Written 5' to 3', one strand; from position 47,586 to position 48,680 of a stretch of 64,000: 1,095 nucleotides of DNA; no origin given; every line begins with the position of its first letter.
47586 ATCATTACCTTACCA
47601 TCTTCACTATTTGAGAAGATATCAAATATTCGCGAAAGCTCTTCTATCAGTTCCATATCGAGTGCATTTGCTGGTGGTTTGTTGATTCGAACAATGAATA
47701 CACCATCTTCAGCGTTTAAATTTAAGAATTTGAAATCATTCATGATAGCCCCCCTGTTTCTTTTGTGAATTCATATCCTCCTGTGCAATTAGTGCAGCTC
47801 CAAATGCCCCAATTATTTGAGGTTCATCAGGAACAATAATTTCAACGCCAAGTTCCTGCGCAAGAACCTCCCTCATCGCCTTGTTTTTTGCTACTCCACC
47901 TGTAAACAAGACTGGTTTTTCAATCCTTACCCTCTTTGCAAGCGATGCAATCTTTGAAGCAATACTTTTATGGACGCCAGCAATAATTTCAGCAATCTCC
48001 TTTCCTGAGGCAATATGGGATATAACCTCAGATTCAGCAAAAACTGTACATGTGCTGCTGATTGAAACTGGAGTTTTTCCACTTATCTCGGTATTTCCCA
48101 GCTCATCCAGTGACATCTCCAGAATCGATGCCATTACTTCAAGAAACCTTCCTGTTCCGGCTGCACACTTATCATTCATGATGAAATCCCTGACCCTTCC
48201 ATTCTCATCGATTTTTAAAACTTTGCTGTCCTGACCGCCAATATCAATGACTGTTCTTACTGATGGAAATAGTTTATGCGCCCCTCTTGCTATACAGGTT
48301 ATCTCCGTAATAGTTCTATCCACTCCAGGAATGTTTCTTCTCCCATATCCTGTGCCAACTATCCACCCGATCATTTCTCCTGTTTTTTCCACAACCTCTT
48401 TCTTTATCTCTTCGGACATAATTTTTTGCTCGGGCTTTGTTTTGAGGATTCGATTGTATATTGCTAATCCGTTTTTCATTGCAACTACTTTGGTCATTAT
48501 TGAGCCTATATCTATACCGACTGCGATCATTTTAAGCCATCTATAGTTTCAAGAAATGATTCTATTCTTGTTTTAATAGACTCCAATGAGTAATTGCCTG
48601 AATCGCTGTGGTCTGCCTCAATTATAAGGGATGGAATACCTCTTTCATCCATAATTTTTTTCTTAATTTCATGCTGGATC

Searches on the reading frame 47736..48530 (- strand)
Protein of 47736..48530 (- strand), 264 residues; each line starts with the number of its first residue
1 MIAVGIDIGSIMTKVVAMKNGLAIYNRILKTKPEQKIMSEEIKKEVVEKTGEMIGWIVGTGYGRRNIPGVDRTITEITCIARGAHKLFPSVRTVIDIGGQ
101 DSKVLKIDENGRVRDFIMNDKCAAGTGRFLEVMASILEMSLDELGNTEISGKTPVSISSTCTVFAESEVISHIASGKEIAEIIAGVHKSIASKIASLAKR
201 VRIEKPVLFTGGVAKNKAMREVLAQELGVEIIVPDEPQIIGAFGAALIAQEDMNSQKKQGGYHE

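Call 82: search_protein_families(library=pfam, proteins=[window:47736-48530:-], max_evalue=0.00001)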
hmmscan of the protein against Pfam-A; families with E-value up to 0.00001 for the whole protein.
window:47736-48530:- (264 aa): 2 families
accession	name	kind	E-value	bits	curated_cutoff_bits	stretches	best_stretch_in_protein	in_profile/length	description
PF01869.26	BcrAD_BadFG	-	2.5e-57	194.9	31.5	1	4-249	1-271/271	BadF/BadG/BcrA/BcrD ATPase family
PF22521.2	HypF_C_2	-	5e-06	26.9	27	0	154-228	137-218/241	Carbamoyltransferase, Kae1-like Domain, second subdomain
